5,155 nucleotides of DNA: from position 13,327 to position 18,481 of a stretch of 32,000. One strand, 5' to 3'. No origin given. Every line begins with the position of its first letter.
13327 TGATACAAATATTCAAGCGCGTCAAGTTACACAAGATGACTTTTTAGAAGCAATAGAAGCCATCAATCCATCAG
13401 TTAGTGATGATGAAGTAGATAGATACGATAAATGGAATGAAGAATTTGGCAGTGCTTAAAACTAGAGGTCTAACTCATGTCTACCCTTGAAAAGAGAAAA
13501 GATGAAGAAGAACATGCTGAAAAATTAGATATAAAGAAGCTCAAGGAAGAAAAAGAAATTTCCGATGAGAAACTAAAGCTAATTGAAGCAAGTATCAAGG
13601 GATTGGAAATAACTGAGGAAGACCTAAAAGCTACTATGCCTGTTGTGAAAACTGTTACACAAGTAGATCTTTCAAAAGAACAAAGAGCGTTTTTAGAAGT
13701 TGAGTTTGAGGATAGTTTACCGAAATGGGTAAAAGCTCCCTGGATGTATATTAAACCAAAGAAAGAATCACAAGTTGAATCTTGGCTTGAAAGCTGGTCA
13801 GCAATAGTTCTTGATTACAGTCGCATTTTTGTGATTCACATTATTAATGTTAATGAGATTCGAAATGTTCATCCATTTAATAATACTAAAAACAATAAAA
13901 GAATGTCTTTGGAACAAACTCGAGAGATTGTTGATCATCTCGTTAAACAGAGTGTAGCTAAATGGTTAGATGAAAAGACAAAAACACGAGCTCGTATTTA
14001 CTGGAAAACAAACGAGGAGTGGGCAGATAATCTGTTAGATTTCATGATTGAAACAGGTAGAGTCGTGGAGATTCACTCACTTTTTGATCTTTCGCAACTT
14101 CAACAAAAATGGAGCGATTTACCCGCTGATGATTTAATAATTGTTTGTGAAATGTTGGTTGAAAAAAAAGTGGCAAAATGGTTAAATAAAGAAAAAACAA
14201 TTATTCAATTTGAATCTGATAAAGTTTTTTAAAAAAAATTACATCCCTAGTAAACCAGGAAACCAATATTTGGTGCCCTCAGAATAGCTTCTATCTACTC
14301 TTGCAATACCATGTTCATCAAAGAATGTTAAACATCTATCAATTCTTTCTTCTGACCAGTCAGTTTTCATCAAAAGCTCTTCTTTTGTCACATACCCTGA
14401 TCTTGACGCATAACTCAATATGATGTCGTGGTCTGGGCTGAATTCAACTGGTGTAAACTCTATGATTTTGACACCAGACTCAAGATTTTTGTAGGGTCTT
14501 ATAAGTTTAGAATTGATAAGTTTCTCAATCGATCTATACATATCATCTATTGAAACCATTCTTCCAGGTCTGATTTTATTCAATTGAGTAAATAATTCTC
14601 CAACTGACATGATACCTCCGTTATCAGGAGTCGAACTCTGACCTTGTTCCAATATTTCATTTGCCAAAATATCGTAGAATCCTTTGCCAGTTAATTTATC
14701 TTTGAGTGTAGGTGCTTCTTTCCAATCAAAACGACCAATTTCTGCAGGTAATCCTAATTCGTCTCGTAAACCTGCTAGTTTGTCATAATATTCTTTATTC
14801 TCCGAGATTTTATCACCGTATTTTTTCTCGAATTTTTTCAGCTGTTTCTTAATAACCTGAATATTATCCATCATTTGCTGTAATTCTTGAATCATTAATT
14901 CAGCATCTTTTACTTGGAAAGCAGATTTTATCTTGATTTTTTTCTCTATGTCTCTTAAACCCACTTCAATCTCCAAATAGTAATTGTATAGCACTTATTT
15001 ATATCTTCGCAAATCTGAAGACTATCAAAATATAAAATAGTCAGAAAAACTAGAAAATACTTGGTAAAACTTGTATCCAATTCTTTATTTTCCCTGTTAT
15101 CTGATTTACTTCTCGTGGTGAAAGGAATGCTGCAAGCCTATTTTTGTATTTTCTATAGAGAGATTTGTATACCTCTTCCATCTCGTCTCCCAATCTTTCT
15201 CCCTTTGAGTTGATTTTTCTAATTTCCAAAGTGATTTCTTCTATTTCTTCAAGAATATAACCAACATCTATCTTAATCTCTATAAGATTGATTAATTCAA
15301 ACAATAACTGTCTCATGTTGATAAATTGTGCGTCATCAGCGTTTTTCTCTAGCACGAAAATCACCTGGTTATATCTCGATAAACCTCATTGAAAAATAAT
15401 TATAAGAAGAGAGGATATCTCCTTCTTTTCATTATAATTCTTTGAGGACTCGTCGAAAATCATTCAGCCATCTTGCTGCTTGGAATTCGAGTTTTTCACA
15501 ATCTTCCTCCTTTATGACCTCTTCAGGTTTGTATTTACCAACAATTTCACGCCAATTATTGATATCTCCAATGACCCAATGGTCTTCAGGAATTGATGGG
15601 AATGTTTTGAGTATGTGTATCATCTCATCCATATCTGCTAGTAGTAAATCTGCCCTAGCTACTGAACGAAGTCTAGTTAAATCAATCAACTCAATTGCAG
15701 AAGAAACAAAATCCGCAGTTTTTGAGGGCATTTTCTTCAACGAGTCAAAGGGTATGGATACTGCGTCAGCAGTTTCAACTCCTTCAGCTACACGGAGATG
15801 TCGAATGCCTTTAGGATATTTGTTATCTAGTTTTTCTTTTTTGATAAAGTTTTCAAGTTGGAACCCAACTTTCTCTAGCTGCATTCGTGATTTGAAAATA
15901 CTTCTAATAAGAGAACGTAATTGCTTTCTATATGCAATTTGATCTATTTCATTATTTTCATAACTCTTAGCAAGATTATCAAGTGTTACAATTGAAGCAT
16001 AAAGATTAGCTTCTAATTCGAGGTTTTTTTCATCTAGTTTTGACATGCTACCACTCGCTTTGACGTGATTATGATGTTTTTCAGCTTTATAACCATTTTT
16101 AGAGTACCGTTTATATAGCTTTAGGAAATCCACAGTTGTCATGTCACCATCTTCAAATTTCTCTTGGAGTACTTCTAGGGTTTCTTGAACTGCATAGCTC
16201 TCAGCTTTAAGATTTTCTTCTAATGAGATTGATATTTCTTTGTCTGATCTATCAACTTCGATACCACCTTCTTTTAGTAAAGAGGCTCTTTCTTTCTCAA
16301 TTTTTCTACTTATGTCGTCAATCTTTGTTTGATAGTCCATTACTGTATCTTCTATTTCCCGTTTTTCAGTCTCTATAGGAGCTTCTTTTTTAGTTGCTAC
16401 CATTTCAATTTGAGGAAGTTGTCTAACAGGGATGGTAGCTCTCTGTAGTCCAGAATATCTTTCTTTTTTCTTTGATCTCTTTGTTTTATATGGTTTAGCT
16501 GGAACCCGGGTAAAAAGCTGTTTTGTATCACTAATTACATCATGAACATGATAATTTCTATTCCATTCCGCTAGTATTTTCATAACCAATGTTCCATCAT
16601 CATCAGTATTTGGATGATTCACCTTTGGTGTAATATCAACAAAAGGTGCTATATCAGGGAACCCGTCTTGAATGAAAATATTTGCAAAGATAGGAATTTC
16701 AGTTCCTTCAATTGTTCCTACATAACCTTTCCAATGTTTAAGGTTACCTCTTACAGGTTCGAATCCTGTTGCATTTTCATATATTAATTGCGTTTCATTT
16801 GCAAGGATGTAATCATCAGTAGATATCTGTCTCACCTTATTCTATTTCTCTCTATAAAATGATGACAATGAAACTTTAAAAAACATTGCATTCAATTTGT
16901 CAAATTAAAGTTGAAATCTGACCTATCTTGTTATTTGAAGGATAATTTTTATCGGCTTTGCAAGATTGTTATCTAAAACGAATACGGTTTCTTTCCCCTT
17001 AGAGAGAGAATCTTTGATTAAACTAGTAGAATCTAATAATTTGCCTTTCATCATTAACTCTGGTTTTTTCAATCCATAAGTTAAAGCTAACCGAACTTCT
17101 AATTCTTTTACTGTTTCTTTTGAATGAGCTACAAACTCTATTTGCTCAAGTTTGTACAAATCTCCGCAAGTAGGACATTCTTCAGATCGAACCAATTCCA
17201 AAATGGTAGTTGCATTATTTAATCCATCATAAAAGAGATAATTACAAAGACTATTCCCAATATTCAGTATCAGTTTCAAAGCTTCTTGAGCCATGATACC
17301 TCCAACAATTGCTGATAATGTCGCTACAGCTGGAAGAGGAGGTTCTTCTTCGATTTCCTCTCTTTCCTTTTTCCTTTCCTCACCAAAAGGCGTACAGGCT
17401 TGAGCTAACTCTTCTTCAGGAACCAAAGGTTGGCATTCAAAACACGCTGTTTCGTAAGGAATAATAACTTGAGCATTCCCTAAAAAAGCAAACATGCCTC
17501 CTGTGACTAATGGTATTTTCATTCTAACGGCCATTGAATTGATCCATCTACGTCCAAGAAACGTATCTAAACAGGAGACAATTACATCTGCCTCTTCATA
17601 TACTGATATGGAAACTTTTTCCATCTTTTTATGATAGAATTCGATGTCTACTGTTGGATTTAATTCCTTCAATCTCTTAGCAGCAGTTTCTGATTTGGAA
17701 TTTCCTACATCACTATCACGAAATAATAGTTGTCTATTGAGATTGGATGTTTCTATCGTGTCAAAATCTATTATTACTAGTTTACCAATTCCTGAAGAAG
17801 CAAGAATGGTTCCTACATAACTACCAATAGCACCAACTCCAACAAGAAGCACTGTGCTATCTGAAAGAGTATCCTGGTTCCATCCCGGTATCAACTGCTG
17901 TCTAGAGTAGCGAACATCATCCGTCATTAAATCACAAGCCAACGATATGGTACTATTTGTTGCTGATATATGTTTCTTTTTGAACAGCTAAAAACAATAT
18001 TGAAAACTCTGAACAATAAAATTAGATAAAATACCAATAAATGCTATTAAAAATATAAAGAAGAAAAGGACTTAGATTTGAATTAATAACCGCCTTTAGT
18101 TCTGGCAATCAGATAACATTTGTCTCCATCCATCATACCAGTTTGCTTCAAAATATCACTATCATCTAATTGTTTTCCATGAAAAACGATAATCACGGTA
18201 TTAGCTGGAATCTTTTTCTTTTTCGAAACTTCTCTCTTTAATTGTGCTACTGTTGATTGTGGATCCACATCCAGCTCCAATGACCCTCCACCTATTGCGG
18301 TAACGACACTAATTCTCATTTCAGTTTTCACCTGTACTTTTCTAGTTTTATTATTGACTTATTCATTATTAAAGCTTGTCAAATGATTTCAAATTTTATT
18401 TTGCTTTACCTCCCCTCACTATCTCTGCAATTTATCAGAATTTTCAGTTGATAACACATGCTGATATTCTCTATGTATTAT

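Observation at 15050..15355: Orphan gene inside the ESCRT cluster looks like a stand-alone Vps28 C-terminal domain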

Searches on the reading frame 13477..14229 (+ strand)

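Call 4: search_protein_families(library=pfam, proteins=[window:13477-14229:+], max_evalue=1)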
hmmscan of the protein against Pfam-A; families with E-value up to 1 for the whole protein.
window:13477-14229:+ (251 aa): 2 families
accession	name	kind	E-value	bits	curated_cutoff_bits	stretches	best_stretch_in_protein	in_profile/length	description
PF05871.18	ESCRT-II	-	1.5e-19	71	27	1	91-208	8-126/138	ESCRT-II complex subunit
PF24429.1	CSLinker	-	0.12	12.3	27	1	64-74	4-14/38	CSLinker motif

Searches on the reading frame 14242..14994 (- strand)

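Call 4: search_protein_families(library=pfam, proteins=[window:14242-14994:-], max_evalue=1)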
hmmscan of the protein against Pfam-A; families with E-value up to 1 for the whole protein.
window:14242-14994:- (251 aa): 4 families
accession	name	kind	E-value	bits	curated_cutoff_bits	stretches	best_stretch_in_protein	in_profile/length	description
PF04157.22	EAP30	-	3e-21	76.6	26.8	1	11-234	1-218/219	EAP30/Vps36 family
PF25213.1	HVO_A0261_N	-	0.2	12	35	1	196-237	19-61/86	HVO_A0261 N-terminal domain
PF18235.6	OST_P2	-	0.21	12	25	1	15-63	75-121/133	Oligosaccharyltransferase Peripheral 2 domain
PF13779.11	DUF4175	-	0.36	9.2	27.3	1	29-71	570-607/825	Domain of unknown function (DUF4175)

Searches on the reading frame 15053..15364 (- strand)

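Call 4: search_protein_families(library=pfam, proteins=[window:15053-15364:-], max_evalue=1)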
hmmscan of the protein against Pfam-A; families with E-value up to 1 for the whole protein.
window:15053-15364:- (104 aa): 5 families
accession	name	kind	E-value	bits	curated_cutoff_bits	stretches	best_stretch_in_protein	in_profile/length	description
PF14829.11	GPAT_N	-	0.029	14.7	25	1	42-76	11-44/76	Glycerol-3-phosphate acyltransferase N-terminal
PF12008.13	EcoR124_C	-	0.035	14.1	23.1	1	8-79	92-161/260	Type I restriction and modification enzyme - subunit R C terminal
PF03936.21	Terpene_synth_C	-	0.061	13.1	26.3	1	22-99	40-122/241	Terpene synthase family, metal binding domain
PF01920.25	Prefoldin_2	-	0.077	13.4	27.6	1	39-75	69-105/106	Prefoldin subunit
PF12631.12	MnmE_helical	-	0.28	11.7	40.1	1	13-69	33-85/211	MnmE helical domain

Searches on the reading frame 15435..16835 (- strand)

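Call 4: search_protein_families(library=pfam, proteins=[window:15435-16835:-], max_evalue=1)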
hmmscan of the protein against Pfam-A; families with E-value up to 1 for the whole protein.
window:15435-16835:- (467 aa): 5 families
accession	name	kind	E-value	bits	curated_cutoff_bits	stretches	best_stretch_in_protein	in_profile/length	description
PF03997.17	VPS28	-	8.1e-12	45.7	24.5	1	276-464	2-188/188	VPS28 protein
PF00179.31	UQ_con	-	1.1e-08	35.2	27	1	50-120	48-121/140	Ubiquitin-conjugating enzyme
PF09454.15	Vps23_core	-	3.8e-07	30.5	26.8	2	208-247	15-54/64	Vps23 core domain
PF05743.18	UEV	-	0.0013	19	27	1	43-110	44-117/121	UEV domain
PF20493.3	WD-like_fungi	-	0.55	10.5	22.5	1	235-307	28-101/199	Fungal WD-like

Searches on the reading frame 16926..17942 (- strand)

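Call 4: search_protein_families(library=pfam, proteins=[window:16926-17942:-], max_evalue=1)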
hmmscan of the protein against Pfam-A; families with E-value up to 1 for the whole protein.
window:16926-17942:- (339 aa): 4 families
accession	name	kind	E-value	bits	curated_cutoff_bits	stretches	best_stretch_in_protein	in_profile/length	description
PF00899.27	ThiF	-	6.9e-63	212.4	28.1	1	15-257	4-237/238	ThiF family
PF02826.25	2-Hacid_dh_C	-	0.022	14.6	25.1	1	22-57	30-64/178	D-isomer specific 2-hydroxyacid dehydrogenase, NAD binding domain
PF01488.26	Shikimate_DH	-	0.083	13.4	24.3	1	24-64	8-48/138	Shikimate / quinate 5-dehydrogenase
PF02558.23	ApbA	-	0.2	11.7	22.2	1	31-53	1-23/150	Ketopantoate reductase PanE/ApbA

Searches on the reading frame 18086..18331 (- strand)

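Call 4: search_protein_families(library=pfam, proteins=[window:18086-18331:-], max_evalue=1)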
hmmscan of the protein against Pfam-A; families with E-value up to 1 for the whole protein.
window:18086-18331:- (82 aa): 9 families
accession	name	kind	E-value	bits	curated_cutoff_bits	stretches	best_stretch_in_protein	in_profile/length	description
PF00240.29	ubiquitin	-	1.2e-13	51.1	25.4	1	12-77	5-70/72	Ubiquitin family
PF11976.14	Rad60-SLD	-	9.4e-11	41.8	23.8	1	7-70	3-66/72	Ubiquitin-2 like Rad60 SUMO-like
PF23603.1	Ubiquitin_TPR1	-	0.00048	20.2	27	1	20-67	16-67/69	Telomere repeat-binding protein 1-like, ubiquitin-like domain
PF21403.4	OTU1_UBXL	-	0.0005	21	22.7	1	5-45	1-39/49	OTU1, UBXL domain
PF11470.14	TUG-UBL1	-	0.0015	19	23.3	1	17-69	7-60/65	TUG ubiquitin-like domain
PF18036.7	Ubiquitin_4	-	0.0069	16.8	22.8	1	12-38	7-33/89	Ubiquitin-like domain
PF13881.12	Rad60-SLD_2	-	0.037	14.6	23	1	14-70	12-75/111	Ubiquitin-2 like Rad60 SUMO-like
PF11543.14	UN_NPL4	-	0.058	14.3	21.9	1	17-74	15-77/80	Nuclear pore localisation protein NPL4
PF08817.16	YukD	-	0.17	13.1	27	1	6-70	3-72/76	WXG100 protein secretion system (Wss), protein YukD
